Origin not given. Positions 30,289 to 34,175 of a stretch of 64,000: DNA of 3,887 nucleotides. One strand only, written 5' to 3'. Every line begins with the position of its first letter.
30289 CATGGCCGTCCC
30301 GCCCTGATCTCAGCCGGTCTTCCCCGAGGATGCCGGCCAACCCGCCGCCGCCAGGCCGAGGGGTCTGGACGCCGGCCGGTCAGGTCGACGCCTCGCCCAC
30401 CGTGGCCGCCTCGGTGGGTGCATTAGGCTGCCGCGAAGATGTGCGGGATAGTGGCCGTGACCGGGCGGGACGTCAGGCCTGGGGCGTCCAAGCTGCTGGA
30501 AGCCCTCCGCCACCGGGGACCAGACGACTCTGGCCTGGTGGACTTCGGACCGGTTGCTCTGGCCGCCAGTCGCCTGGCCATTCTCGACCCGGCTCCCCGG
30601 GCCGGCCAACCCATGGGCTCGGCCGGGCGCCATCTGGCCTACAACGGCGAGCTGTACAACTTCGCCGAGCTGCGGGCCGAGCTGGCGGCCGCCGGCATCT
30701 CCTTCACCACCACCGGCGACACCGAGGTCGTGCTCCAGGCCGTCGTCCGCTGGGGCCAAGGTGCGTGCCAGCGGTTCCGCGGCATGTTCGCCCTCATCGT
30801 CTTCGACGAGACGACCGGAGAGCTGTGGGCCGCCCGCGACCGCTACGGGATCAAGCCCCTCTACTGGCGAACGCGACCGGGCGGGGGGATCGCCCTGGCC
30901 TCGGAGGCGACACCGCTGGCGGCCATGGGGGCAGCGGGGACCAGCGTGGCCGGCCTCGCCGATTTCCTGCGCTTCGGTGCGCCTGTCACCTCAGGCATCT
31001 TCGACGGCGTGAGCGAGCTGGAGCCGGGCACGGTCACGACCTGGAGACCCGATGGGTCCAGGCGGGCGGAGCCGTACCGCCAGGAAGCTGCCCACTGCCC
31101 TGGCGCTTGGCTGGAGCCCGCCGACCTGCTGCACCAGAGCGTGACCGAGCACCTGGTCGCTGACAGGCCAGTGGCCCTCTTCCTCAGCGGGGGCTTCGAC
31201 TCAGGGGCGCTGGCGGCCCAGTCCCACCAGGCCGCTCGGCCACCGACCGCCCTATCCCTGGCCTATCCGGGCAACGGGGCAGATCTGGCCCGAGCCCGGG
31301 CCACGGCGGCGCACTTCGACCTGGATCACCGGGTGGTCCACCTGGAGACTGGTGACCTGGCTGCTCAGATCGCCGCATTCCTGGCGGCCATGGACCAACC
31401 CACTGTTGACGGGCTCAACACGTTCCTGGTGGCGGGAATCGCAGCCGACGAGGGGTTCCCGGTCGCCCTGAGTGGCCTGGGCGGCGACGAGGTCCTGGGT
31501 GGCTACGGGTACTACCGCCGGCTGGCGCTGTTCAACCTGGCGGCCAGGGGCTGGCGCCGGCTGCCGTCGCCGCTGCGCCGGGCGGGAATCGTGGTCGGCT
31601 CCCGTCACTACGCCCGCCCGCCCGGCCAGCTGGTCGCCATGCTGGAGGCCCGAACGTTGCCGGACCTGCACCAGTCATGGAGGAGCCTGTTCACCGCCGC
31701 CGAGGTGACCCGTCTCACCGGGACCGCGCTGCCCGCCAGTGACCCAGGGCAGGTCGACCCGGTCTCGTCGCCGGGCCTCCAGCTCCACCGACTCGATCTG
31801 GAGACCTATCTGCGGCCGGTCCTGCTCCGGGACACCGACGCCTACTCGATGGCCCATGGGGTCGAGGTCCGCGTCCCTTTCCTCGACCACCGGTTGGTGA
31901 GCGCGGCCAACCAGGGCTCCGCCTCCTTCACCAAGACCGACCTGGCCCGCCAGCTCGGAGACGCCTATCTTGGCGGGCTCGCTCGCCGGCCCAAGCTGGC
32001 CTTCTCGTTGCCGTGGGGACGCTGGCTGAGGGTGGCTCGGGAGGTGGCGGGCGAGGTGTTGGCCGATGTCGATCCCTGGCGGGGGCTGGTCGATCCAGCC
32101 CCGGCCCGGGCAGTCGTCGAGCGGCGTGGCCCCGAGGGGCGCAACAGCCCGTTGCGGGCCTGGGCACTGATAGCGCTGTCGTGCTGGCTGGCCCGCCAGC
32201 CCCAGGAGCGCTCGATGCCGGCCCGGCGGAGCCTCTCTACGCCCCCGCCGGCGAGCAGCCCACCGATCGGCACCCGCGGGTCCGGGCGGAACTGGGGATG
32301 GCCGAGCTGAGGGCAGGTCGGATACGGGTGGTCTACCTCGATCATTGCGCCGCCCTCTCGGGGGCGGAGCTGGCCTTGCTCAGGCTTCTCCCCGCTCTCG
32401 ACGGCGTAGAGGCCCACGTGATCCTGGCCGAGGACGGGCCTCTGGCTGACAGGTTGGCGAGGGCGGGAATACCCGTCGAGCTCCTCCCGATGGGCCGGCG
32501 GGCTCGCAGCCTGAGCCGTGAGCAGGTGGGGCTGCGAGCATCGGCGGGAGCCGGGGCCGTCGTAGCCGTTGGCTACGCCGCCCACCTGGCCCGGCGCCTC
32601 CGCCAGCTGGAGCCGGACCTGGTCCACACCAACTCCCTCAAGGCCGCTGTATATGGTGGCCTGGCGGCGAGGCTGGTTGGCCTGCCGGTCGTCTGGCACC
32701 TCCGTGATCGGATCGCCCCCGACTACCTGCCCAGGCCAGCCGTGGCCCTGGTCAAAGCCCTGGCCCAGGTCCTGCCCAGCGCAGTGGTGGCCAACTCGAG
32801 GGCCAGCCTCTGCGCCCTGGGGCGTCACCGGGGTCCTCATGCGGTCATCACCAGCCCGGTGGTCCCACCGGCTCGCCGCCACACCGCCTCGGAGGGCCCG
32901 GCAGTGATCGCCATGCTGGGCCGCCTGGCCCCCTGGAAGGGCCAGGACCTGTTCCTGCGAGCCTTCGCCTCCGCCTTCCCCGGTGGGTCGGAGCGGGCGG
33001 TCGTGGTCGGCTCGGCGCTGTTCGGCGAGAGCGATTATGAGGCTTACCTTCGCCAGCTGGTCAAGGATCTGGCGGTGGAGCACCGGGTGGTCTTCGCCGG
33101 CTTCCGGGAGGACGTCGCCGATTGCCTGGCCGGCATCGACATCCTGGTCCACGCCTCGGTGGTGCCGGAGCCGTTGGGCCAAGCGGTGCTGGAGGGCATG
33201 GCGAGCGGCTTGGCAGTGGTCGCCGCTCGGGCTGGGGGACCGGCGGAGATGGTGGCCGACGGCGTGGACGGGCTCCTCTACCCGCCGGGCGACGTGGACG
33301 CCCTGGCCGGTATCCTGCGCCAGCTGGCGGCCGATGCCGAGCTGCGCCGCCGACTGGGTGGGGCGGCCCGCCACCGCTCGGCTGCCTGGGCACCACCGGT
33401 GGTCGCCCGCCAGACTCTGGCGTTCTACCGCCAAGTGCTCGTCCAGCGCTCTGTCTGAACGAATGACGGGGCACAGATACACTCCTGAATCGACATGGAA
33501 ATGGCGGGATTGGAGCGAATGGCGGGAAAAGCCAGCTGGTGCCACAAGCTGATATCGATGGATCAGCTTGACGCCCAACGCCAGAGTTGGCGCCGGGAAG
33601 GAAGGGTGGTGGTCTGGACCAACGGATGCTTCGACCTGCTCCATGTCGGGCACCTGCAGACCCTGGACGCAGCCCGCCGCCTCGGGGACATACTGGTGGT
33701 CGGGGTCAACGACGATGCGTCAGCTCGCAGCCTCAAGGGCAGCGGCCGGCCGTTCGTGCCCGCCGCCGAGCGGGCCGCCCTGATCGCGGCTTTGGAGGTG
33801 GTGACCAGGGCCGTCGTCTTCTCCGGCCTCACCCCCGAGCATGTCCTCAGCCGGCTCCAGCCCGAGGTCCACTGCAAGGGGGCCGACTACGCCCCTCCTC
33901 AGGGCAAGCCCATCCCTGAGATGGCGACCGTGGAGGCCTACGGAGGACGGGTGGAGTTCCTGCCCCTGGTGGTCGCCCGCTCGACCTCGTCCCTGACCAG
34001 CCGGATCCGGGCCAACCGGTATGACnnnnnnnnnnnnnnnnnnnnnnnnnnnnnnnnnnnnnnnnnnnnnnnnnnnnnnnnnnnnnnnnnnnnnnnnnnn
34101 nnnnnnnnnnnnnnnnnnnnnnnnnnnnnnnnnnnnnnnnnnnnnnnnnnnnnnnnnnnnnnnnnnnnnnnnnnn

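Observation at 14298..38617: About 24-kb Wzx/Wzy-type glycan locus with an exceptional load of methyltransferases (9 predicted among about 23 genes)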

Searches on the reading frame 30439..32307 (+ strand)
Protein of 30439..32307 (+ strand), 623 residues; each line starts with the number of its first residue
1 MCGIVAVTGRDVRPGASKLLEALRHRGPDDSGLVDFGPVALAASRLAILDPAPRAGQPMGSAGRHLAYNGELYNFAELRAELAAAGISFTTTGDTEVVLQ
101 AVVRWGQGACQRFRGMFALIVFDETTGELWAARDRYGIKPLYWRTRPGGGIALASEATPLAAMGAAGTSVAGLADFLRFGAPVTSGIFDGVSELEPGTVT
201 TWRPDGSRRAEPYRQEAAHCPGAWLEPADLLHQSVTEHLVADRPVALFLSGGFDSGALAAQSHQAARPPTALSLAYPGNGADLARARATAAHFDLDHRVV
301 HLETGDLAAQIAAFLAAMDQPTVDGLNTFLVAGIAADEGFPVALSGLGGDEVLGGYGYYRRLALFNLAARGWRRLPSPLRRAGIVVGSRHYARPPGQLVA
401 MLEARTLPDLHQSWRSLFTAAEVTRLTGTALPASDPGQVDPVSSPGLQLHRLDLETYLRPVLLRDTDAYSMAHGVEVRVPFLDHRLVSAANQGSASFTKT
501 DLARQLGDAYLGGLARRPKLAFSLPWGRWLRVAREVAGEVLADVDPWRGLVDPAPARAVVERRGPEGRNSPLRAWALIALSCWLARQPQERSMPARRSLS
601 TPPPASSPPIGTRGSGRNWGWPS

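Call 7: search_protein_families(library=pfam, proteins=[window:30439-32307:+], max_evalue=0.01)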
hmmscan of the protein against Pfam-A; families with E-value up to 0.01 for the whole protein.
window:30439-32307:+ (623 aa): 4 families
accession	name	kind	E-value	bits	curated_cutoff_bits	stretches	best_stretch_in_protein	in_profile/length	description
PF00733.27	Asn_synthase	-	2e-51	176.2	21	1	228-584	3-353/354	Asparagine synthase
PF13537.11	GATase_7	-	2.5e-34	118.4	25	1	44-161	2-122/123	Glutamine amidotransferase domain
PF13522.11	GATase_6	-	8.9e-31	107.1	27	1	28-156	1-130/130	Glutamine amidotransferase domain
PF12481.13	DUF3700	-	9.4e-05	22.4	27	1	111-158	127-174/228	Aluminium induced protein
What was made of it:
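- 30439..32310 (+): AsnB-type glutamine-hydrolysing amidotransferase. Asn_synthase 176 bits plus GATase_7 (call 7).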

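Call 21: search_protein_families(library=ncbifam, proteins=[window:30439-32307:+], max_evalue=0.001)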
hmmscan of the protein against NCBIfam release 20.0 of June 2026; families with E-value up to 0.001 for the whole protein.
window:30439-32307:+ (623 aa): 9 families
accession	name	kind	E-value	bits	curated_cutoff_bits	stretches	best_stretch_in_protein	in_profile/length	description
TIGR01536.1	asn_synth_AEB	equivalog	1.3e-92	311.4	267.1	1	2-492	1-481/517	asparagine synthase (glutamine-hydrolyzing)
TIGR03108.1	eps_aminotran_1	hypoth_equivalog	2.2e-76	257.9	816.9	2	1-382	1-397/628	XrtA/PEP-CTERM system amidotransferase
TIGR03104.1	trio_amidotrans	equivalog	1.5e-66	224.9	570.1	2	17-363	21-387/589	N-acetylglutaminylglutamine amidotransferase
NF006949.0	PRK09431.1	equivalog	4.5e-53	180.6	499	2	1-162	1-167/554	asparagine synthase B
NF033535.1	lass_lactam_cya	exception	4.9e-24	84.8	525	1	3-363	6-387/668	lasso peptide isopeptide bond-forming cyclase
NF033561.1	macrolact_Ik_Al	subfamily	1.1e-16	60.5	300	1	107-489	73-453/561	albusnodin/ikarugamycin family macrolactam cyclase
TIGR01134.1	purF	equivalog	7.3e-12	45.4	350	1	63-164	95-202/432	amidophosphoribosyltransferase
NF001484.0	PRK00331.1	subfamily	5e-07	28.5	381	1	66-134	97-176/601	isomerizing glutamine--fructose-6-phosphate transaminase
TIGR01135.1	glmS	equivalog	3.2e-05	22.6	418.05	1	67-135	97-176/607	glutamine--fructose-6-phosphate transaminase (isomerizing)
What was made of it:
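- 30439..32310 (+): TIGR01536 scores 311 against 267 (call 21).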

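Call 35: find_homologous_proteins(query=window:30439-32307:+, max_evalue=1e-100)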
Query window:30439-32307:+ (623 aa): 76 proteins with E <= 1e-100 among 8000 candidates.
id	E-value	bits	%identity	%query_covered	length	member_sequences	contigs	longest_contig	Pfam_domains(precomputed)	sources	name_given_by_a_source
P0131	0.0e+0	1397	100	100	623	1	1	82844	PF00733.28,PF13522.12,PF13537.12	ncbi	-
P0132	3.5e-284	963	74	96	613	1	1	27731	PF00733.28,PF13522.12,PF13537.12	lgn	-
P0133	5.8e-190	651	55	98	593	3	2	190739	PF00733.28,PF13522.12,PF13537.12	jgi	-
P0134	2.9e-186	639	55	96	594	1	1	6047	PF00733.28,PF13522.12,PF13537.12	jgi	jgi:asparagine synthase (glutamine-hydrolysing)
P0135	1.2e-179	617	52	96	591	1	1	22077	PF00733.28,PF13522.12,PF13537.12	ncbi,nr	ncbi:MAG: asparagine synthase (glutamine-hydrolyzing) [Actinomycetota bacterium]|nr:asparagine synth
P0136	1.1e-173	597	50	96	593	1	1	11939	PF00733.28,PF13522.12,PF13537.12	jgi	jgi:asparagine synthase (glutamine-hydrolysing)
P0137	8.5e-173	595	51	95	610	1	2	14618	PF00733.28,PF13522.12,PF13537.12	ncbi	-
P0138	1.0e-172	594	51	96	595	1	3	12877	PF00733.28,PF13522.12,PF13537.12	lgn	-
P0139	2.1e-171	590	50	96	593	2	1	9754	PF00733.28,PF13522.12,PF13537.12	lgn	-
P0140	4.5e-171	589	49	96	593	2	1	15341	PF00733.28,PF13522.12,PF13537.12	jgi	jgi:asparagine synthase (glutamine-hydrolysing)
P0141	1.6e-169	584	50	95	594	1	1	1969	PF00733.28,PF13522.12,PF13537.12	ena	-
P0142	1.7e-169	584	51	95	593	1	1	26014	PF00733.28,PF13522.12,PF13537.12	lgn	-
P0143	3.6e-166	573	49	95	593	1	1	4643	PF00733.28,PF13522.12,PF13537.12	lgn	-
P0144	1.9e-165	570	49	95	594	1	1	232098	PF00733.28,PF13522.12,PF13537.12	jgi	jgi:asparagine synthase (glutamine-hydrolysing)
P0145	1.8e-164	567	51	89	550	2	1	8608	PF00733.28,PF13522.12,PF13537.12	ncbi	-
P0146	1.4e-156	541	50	94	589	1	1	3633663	PF00733.28,PF13522.12,PF13537.12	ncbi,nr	ncbi:MAG: asparagine synthase (glutamine-hydrolyzing) [Acidimicrobiales bacterium]|nr:asparagine syn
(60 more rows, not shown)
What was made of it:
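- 30439..32310 (+): Identical to the 623-aa database protein P0131 (call 35).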

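Call 36: find_encoding_contigs(protein=P0132, flank=10000, max_places=2)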
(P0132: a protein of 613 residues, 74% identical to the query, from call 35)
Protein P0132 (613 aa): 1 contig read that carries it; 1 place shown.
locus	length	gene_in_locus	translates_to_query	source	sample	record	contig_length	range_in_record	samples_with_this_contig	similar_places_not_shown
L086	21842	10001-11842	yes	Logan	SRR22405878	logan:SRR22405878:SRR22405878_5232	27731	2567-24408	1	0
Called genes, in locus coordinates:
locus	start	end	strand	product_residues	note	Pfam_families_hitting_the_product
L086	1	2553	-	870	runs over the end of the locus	-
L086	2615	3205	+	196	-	PF00132:Hexapep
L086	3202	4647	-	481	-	PF01943:Polysacc_synt, PF13440:Polysacc_synt_3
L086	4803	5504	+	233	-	PF13489:Methyltransf_23, PF08241:Methyltransf_11, PF08242:Methyltransf_12, PF13649:Methyltransf_25, PF13847:Methyltransf_31 (weak)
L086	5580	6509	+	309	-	PF05050:Methyltransf_21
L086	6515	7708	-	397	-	-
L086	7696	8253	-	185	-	PF00132:Hexapep (weak)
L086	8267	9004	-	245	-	-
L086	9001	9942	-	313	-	PF00535:Glycos_transf_2, PF13641:Glyco_tranf_2_3, PF13632:Glyco_trans_2_3 (weak)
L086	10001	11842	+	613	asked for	PF13522:GATase_6, PF13537:GATase_7, PF00733:Asn_synthase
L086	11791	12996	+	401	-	PF13579:Glyco_trans_4_4, PF13439:Glyco_transf_4, PF00534:Glycos_transf_1, PF13692:Glyco_trans_1_4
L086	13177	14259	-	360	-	PF01436:NHL (faint), PF10282:Lactonase (faint), PF21783:YNCE (weak)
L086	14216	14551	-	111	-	-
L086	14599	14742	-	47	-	-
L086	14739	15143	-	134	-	-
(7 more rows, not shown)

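Call 37: find_encoding_contigs(protein=P0131, flank=10000, max_places=2)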
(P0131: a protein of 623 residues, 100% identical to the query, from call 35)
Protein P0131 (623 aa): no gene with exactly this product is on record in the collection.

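Call 92: find_encoding_contigs(protein=P0133, flank=10000, max_places=1)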
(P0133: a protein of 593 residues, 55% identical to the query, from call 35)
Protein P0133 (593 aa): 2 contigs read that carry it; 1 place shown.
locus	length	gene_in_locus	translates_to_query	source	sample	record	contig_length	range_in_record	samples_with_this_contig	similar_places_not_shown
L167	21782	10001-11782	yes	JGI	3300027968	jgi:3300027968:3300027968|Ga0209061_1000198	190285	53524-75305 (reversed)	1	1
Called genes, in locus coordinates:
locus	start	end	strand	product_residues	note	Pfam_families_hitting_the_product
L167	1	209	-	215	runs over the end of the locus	PF14378:PAP2_3 (weak), PF01569:PAP2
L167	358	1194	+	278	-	PF00392:GntR, PF07702:UTRA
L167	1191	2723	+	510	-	PF00654:Voltage_CLC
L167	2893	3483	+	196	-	-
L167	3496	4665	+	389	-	PF13439:Glyco_transf_4, PF00534:Glycos_transf_1, PF13692:Glyco_trans_1_4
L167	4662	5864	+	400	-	-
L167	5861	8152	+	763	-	PF13579:Glyco_trans_4_4 (weak), PF00534:Glycos_transf_1, PF13692:Glyco_trans_1_4, PF13439:Glyco_transf_4, PF20706:GT4-conflict, PF00534:Glycos_transf_1, PF13692:Glyco_trans_1_4, PF13524:Glyco_trans_1_2, +1 more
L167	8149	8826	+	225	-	PF13489:Methyltransf_23, PF13649:Methyltransf_25 (weak), PF13847:Methyltransf_31 (faint), PF08241:Methyltransf_11 (weak), PF08242:Methyltransf_12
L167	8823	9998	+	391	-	PF13439:Glyco_transf_4 (weak), PF20706:GT4-conflict (weak), PF00534:Glycos_transf_1, PF13692:Glyco_trans_1_4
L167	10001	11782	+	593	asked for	PF13522:GATase_6, PF13537:GATase_7, PF00733:Asn_synthase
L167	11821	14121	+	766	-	PF13439:Glyco_transf_4, PF13579:Glyco_trans_4_4, PF20706:GT4-conflict, PF00534:Glycos_transf_1, PF13692:Glyco_trans_1_4, PF13439:Glyco_transf_4, PF13579:Glyco_trans_4_4, PF00534:Glycos_transf_1, +3 more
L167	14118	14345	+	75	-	-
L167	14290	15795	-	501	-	-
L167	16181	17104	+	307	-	PF00535:Glycos_transf_2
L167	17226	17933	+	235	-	PF05050:Methyltransf_21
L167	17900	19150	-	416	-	PF00534:Glycos_transf_1, PF13692:Glyco_trans_1_4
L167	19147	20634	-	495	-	PF01943:Polysacc_synt, PF13440:Polysacc_synt_3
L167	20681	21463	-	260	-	PF05050:Methyltransf_21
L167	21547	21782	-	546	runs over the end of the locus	PF02706:Wzz, PF10609:ParA, PF01656:CbiA, PF13614:AAA_31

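Call 93: find_encoding_contigs(protein=P0146, flank=10000, max_places=1)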
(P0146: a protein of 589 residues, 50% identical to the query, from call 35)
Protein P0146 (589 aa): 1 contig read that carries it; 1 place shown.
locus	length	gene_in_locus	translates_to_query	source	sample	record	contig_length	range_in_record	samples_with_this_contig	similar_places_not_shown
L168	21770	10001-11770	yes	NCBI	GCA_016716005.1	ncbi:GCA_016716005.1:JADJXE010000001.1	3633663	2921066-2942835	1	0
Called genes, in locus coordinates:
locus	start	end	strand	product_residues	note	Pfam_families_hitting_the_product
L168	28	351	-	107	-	PF02452:PemK_toxin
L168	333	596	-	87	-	-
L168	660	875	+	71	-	PF11455:MazE-like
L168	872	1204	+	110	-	PF02452:PemK_toxin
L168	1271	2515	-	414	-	PF01844:HNH (weak)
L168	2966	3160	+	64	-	-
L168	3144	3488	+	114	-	PF02452:PemK_toxin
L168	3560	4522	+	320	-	PF02732:ERCC4, PF23359:Lsr2_DNA-bd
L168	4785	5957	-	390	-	-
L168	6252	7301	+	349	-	PF00953:Glycos_transf_4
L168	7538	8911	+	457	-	-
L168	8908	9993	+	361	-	PF13439:Glyco_transf_4 (weak), PF13692:Glyco_trans_1_4 (weak), PF00534:Glycos_transf_1 (weak)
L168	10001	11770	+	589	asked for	PF13522:GATase_6, PF13537:GATase_7, PF00733:Asn_synthase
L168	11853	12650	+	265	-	-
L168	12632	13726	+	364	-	PF20706:GT4-conflict, PF00534:Glycos_transf_1, PF13692:Glyco_trans_1_4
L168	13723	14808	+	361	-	PF13439:Glyco_transf_4, PF13579:Glyco_trans_4_4, PF20706:GT4-conflict (weak), PF00534:Glycos_transf_1, PF13692:Glyco_trans_1_4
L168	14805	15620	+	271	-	PF01073:3Beta_HSD (faint), PF01370:Epimerase (faint)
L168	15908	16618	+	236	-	PF05050:Methyltransf_21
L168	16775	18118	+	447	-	-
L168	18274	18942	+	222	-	PF05050:Methyltransf_21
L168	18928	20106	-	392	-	PF13439:Glyco_transf_4, PF13579:Glyco_trans_4_4, PF00534:Glycos_transf_1, PF13692:Glyco_trans_1_4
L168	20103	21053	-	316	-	PF13524:Glyco_trans_1_2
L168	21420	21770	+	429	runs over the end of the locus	PF13692:Glyco_trans_1_4, PF00534:Glycos_transf_1, PF13524:Glyco_trans_1_2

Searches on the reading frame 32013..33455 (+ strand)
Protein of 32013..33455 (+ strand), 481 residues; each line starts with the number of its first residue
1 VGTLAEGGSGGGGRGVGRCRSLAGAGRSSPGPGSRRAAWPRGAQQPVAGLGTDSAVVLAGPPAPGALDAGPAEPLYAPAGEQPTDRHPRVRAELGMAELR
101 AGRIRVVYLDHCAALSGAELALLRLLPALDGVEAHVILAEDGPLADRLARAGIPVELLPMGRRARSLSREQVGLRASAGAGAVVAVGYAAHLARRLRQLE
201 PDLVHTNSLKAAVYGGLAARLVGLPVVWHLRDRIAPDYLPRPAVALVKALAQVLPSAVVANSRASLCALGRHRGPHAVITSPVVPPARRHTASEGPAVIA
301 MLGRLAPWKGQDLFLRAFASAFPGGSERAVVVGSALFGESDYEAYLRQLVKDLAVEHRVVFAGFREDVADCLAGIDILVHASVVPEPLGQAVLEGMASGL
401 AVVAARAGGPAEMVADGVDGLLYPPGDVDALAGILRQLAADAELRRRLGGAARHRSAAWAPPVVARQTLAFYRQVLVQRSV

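Call 7: search_protein_families(library=pfam, proteins=[window:32013-33455:+], max_evalue=0.01)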
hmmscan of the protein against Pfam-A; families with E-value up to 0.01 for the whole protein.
window:32013-33455:+ (481 aa): 5 families
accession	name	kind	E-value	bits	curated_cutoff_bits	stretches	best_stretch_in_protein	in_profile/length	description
PF00534.26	Glycos_transf_1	-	1.9e-32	112.6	26.4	1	290-454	9-171/172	Glycosyl transferases group 1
PF13692.12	Glyco_trans_1_4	-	9.3e-29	101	27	1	298-441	3-142/142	Glycosyl transferases group 1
PF13439.12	Glyco_transf_4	-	2e-10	41.4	28.5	1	144-275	11-155/170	Glycosyltransferase Family 4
PF13579.12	Glyco_trans_4_4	-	1.7e-08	35.4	29.7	1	126-275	14-148/158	Glycosyl transferase 4-like domain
PF13524.12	Glyco_trans_1_2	-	8.5e-05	23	25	1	365-456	37-129/144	Glycosyl transferase-like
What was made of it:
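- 32298..33458 (+): GT4-like glycosyltransferase c (the ORF opens at 32013; the probable start is ATG 32298). Glycos_transf_1 112.6 bits and Glyco_transf_4 (call 7).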

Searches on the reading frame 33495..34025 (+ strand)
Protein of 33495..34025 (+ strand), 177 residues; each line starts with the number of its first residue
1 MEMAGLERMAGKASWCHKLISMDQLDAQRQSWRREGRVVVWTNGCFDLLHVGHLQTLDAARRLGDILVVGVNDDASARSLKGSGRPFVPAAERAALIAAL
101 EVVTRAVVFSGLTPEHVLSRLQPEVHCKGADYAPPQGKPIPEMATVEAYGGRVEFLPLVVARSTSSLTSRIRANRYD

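Call 8: search_protein_families(library=pfam, proteins=[window:33495-34025:+], max_evalue=0.01)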
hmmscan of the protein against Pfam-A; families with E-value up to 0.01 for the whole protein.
window:33495-34025:+ (177 aa): 1 family
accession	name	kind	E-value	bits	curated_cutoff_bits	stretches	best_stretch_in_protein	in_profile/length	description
PF01467.32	CTP_transf_like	-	2.4e-15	57.3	21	1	41-134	1-92/133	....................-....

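Call 21: search_protein_families(library=ncbifam, proteins=[window:33495-34025:+], max_evalue=0.001)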
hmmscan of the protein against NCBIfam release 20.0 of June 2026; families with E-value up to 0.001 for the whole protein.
window:33495-34025:+ (177 aa): 5 families
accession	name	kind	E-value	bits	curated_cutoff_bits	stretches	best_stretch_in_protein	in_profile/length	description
TIGR02199.1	rfaE_dom_II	equivalog_domain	8.8e-45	152.1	181.5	1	30-172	4-143/144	D-glycero-beta-D-manno-heptose 1-phosphate adenylyltransferase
NF008454.0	PRK11316.1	equivalog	1.2e-38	132.9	521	1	11-174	314-474/475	bifunctional D-glycero-beta-D-manno-heptose-7-phosphate kinase/D-glycero-beta-D-manno-heptose 1-phosphate adenylyltransferase HldE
TIGR00125.1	cyt_tran_rel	domain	4.9e-14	52.3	27.7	1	39-102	1-61/65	adenylyltransferase/cytidyltransferase family protein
TIGR01518.1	g3p_cytidyltrns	equivalog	1.6e-06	28.3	165.4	1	41-77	2-38/125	glycerol-3-phosphate cytidylyltransferase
NF001985.0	PRK00777.1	subfamily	1.1e-05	25.5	104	1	43-94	10-59/157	pantetheine-phosphate adenylyltransferase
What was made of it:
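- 33495..34028 (+): HldC-like nucleotidyltransferase (putative heptose-1-phosphate adenylyltransferase). CTP_transf_like 57.3 bits (call 8). rfaE_dom_II is the best hit at 152 bits but falls below its 181.5 cutoff (call 21).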
